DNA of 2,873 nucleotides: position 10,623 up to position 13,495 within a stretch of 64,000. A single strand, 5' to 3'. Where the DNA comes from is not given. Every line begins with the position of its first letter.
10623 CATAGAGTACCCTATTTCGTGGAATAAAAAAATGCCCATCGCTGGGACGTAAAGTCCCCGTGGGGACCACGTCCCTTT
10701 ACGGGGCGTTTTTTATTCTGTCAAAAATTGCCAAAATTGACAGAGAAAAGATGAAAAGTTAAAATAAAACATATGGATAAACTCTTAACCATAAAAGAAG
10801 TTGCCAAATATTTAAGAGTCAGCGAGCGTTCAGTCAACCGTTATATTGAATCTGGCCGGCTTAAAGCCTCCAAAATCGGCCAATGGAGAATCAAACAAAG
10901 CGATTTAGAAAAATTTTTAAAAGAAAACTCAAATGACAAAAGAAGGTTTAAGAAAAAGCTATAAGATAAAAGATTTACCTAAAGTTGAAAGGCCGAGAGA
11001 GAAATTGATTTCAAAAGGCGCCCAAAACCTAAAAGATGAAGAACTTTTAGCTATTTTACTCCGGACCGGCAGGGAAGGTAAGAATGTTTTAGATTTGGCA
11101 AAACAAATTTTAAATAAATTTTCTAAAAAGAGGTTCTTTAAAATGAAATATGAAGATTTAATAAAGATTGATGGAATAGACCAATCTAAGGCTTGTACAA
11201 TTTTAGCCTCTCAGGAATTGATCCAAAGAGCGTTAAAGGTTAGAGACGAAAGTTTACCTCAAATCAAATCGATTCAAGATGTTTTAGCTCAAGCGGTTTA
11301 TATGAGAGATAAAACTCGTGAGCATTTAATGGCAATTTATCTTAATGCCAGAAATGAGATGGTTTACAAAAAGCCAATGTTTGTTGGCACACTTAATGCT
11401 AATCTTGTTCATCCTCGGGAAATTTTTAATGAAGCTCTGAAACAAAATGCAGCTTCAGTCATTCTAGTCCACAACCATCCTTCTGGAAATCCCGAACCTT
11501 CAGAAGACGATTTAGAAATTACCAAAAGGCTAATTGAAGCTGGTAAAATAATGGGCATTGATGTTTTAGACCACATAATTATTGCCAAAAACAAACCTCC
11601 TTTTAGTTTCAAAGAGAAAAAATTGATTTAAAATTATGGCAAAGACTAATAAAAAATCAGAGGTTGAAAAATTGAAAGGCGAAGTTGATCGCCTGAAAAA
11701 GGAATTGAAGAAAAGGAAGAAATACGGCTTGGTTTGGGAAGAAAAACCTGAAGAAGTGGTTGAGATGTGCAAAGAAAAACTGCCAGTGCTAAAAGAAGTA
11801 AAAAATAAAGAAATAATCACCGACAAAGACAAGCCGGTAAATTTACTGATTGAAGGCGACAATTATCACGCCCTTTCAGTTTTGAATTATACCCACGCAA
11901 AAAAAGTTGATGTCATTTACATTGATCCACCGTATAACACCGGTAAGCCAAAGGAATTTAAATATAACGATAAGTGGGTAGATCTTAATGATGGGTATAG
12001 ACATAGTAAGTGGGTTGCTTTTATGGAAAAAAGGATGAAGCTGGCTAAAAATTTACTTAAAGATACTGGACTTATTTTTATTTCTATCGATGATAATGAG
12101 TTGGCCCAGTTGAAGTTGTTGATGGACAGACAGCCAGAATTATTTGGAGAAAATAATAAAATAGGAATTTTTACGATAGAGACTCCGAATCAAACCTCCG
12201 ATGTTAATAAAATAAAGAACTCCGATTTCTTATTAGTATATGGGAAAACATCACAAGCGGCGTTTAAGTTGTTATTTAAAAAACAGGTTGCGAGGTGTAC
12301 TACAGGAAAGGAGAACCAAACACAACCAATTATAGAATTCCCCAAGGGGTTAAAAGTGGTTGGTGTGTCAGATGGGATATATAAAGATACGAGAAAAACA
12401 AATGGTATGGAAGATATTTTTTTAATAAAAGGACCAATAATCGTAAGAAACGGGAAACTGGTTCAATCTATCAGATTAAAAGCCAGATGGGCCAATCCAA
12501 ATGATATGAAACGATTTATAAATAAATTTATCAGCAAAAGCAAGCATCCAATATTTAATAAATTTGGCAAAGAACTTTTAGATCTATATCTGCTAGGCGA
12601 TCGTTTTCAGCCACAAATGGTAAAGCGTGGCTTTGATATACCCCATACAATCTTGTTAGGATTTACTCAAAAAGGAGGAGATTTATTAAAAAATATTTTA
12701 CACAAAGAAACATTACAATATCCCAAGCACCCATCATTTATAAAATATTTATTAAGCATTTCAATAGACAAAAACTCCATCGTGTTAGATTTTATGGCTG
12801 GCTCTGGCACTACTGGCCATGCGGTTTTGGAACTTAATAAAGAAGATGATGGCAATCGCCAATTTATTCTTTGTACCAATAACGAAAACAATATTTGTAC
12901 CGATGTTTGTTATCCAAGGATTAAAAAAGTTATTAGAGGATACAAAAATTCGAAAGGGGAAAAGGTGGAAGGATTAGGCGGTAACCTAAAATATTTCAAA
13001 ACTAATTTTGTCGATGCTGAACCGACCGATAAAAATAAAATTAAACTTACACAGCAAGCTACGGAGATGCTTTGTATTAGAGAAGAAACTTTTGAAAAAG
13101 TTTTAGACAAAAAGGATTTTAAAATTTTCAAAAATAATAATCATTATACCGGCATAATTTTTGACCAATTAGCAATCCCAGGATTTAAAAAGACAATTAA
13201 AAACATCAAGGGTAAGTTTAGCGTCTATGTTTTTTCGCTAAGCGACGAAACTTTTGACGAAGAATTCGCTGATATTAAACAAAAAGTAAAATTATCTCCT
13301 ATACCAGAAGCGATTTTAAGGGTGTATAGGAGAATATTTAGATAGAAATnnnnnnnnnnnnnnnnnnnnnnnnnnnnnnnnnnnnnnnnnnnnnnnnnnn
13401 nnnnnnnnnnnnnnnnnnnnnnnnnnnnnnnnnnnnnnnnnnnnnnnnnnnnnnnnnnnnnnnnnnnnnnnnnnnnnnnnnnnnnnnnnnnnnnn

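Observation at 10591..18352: HTH-RadC-Mod-(PHP/Rad50-like ATPase)-Res operon: a Type III-like R-M with an extra nuclease-ATPase inserted between mod and res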

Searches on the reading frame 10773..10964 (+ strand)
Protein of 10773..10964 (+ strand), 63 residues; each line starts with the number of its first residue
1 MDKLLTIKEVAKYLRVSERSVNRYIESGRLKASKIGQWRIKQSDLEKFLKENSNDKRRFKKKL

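Call 3: search_protein_families(library=pfam, proteins=[window:10773-10964:+], max_evalue=0.01)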
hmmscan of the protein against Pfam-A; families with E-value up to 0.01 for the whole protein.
window:10773-10964:+ (63 aa): 8 families
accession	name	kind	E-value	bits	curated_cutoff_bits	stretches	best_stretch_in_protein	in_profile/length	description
PF12728.13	HTH_17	-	3.9e-19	69.1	27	1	4-53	1-51/51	Helix-turn-helix domain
PF13384.12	HTH_23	-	0.0014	18.8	24.6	1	5-25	18-38/50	Homeodomain-like domain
PF00376.29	MerR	-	0.0015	18.7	28.2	1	6-34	1-29/38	MerR family regulatory protein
PF08281.18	Sigma70_r4_2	-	0.0017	18.4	25.7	1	5-30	27-52/54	Sigma-70, region 4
PF13542.12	HTH_Tnp_ISL3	-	0.0017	18.2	27.4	1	6-25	28-47/51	Helix-turn-helix domain of transposase family ISL3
PF13551.12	HTH_29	-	0.0021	18.6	28.1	1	5-27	13-35/64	Winged helix-turn helix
PF08279.18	HTH_11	-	0.0067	16.7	25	0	5-26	16-37/55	HTH domain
PF13411.12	MerR_1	-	0.0072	16.9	21.6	1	6-46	2-44/69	MerR HTH family regulatory protein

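Call 4: search_protein_families(library=padloc, proteins=[window:10773-10964:+], max_evalue=0.01)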
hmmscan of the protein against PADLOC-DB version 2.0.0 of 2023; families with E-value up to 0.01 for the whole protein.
window:10773-10964:+ (63 aa): 2 families
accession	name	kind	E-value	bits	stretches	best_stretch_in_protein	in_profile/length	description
PDLC04133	mad1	-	5.4e-12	43.8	1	1-51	2-53/60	mads_1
PDLC03252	MTase_II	-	0.00064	17.1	1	1-58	1-56/365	Type II methyltransferase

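Call 5: search_protein_families(library=ncbifam, proteins=[window:10773-10964:+], max_evalue=0.01)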
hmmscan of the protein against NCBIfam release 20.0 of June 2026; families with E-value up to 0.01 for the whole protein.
window:10773-10964:+ (63 aa): 7 families
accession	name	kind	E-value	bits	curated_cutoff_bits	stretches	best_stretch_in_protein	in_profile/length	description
TIGR01764.1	excise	domain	5.9e-13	49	28.8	1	4-50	1-48/49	excisionase family DNA-binding protein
NF047737.1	antiphage_MADS1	equivalog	3.3e-09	36.8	80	1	2-48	1-48/49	methylation-associated defense system helix-turn-helix domain-containing protein MAD1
NF033787.1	HTH_BldC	subfamily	2.8e-05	23.9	77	1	3-33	1-31/49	BldC family transcriptional regulator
NF033518.0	transpos_IS607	equivalog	4.8e-05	23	110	1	8-57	1-52/187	IS607 family transposase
NF040990.2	MamR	equivalog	0.001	19.3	100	1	3-50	42-90/91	magnetosome protein MamR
NF047541.1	telomere_Tpg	equivalog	0.0068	16.4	90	1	7-34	37-64/183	telomere-protecting terminal protein Tpg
NF053736.1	AcpB_EbpR_MafR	subfamily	0.0093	15.3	130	1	3-51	20-66/481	AcpB/EbpR/MafR family transcriptional regulator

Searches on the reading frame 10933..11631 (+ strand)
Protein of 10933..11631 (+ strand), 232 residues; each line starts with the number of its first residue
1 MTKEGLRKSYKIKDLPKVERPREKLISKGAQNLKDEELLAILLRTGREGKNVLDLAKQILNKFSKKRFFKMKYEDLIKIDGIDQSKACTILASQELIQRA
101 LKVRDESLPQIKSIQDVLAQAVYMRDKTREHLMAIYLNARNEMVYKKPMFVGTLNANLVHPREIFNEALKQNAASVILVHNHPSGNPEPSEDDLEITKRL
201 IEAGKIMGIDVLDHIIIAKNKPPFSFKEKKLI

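Call 3: search_protein_families(library=pfam, proteins=[window:10933-11631:+], max_evalue=0.01)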
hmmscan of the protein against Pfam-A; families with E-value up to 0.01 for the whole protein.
window:10933-11631:+ (232 aa): 3 families
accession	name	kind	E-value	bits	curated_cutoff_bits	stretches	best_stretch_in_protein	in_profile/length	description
PF04002.20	RadC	-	1e-43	148.5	22.1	1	114-230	4-120/121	RadC-like JAB domain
PF20582.4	UPF0758_N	-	1.1e-25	89.9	27.1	1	12-88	1-77/77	UPF0758 N-terminal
PF14464.11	Prok-JAB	-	0.00023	21.5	25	1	159-205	56-95/114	Prokaryotic homologs of the JAB domain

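Call 4: search_protein_families(library=padloc, proteins=[window:10933-11631:+], max_evalue=0.01)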
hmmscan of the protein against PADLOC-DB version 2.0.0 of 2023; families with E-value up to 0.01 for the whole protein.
window:10933-11631:+ (232 aa): 3 families
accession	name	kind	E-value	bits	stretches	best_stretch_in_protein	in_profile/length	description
PDLC00909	JAB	-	0.00071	17.3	1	165-220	91-144/168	JAB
PDLC00900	JAB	-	0.0013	16.9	1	169-224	83-137/159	JAB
PDLC00908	JAB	-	0.0037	15.1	1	172-218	97-142/168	JAB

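Call 5: search_protein_families(library=ncbifam, proteins=[window:10933-11631:+], max_evalue=0.01)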
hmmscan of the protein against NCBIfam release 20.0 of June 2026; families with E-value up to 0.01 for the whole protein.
window:10933-11631:+ (232 aa): 2 families
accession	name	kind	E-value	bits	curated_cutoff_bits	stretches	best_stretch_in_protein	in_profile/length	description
NF000642.1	PRK00024.1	equivalog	1.3e-71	240.6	180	1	22-231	1-211/212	RadC family protein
TIGR00608.1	radc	subfamily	8.8e-66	221.8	133.85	1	20-231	1-217/218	RadC family protein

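Call 67: list_cluster_members(proteins=[P0001, P0121, window:10933-11631:+, window:11636-13345:+, window:10773-10964:+, window:18454-18888:+])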
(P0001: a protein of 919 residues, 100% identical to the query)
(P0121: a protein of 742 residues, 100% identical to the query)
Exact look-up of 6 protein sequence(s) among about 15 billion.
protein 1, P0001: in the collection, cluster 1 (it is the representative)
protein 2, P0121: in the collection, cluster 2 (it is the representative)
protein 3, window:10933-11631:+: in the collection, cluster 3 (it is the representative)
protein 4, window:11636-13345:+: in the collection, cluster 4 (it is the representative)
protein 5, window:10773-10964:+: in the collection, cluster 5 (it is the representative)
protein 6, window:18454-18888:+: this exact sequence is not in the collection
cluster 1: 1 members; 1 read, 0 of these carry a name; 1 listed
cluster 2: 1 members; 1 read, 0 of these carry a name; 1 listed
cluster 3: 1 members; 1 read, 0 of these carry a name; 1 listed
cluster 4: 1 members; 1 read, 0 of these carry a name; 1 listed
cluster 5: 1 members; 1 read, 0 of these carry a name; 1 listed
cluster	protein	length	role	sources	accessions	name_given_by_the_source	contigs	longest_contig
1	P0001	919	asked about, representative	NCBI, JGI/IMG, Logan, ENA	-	-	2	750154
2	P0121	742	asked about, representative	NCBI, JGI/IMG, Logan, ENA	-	-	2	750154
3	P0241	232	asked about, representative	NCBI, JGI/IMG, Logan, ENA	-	-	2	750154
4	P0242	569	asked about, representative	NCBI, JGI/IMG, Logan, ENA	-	-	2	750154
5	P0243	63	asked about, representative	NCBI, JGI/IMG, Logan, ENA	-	-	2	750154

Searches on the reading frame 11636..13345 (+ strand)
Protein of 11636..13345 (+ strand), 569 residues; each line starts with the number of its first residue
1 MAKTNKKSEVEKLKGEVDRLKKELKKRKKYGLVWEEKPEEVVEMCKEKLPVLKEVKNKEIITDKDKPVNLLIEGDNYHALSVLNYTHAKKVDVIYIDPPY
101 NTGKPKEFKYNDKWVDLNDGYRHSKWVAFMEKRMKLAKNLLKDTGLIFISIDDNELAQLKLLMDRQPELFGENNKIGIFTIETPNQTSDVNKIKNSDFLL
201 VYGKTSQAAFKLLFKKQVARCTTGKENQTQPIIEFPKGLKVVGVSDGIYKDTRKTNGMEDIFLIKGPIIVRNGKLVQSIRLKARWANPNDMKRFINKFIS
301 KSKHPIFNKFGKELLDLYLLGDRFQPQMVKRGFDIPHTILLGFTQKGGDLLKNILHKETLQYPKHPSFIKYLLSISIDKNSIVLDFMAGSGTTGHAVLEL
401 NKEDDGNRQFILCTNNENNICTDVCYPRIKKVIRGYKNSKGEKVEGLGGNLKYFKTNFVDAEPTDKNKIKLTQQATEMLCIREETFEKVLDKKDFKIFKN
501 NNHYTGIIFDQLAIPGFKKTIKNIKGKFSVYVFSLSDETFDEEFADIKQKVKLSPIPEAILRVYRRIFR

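Call 3: search_protein_families(library=pfam, proteins=[window:11636-13345:+], max_evalue=0.01)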
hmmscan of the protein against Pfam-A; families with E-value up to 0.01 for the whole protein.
window:11636-13345:+ (569 aa): 2 families
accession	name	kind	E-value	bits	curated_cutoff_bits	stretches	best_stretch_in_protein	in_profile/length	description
PF01555.25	N6_N4_Mtase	-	1.7e-24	87.4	26.7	1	91-415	1-211/221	DNA methylase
PF03602.21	Cons_hypoth95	-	0.0017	18.5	24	0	75-104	99-127/182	Conserved hypothetical protein 95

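Call 4: search_protein_families(library=padloc, proteins=[window:11636-13345:+], max_evalue=0.01)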
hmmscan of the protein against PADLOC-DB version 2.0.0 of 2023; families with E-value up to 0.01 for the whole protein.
window:11636-13345:+ (569 aa): 27 families (the best 25 are shown)
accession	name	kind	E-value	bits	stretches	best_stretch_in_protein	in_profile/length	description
PDLC03642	MTase_III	-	4.7e-84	280.9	2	26-216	40-228/528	Type III methyltransferase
PDLC03634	MTase_III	-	8.3e-70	234.3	2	120-418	167-447/621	Type III methyltransferase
PDLC03639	MTase_III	-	2.9e-60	202.3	2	19-166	37-184/639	Type III methyltransferase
PDLC03641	MTase_III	-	3e-59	199.2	2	122-419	180-450/657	Type III methyltransferase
PDLC03644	MTase_III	-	2.3e-55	186.4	1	57-456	27-421/542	Type III methyltransferase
PDLC03640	MTase_III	-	3.5e-49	165.7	2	69-175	44-161/654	Type III methyltransferase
PDLC03645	MTase_III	-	7.3e-44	147.9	2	60-165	131-236/709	Type III methyltransferase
PDLC03635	MTase_III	-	3e-39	133.3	1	62-541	212-685/708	Type III methyltransferase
PDLC03636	MTase_III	-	4.5e-39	132.7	2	57-228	35-193/575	Type III methyltransferase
PDLC03637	MTase_III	-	2.5e-38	130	2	18-205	70-264/513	Type III methyltransferase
PDLC03638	MTase_III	-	5.7e-34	115.5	2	66-220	378-524/816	Type III methyltransferase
PDLC03646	MTase_III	-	6.1e-34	115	2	60-168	462-563/1057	Type III methyltransferase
PDLC03278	MTase_II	-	8.8e-31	105.7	2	79-207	9-124/390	Type II methyltransferase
PDLC03354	MTase_II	-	4.9e-22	76.5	2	51-213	47-215/425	Type II methyltransferase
PDLC03643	MTase_III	-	6.3e-19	66.4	2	349-417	199-268/465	Type III methyltransferase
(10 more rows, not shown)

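Call 5: search_protein_families(library=ncbifam, proteins=[window:11636-13345:+], max_evalue=0.01)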
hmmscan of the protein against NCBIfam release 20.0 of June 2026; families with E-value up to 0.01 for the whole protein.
window:11636-13345:+ (569 aa): 2 families
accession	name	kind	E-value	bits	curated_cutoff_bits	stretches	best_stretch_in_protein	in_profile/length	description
NF008572.0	PRK11524.1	equivalog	1.1e-08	34.6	292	1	69-161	15-96/294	adenine-specific DNA-methyltransferase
NF050803.1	DnaMtaseCcrMCaul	equivalog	1.5e-05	24.1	830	0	70-149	5-87/350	adenine-specific DNA-methyltransferase CcrM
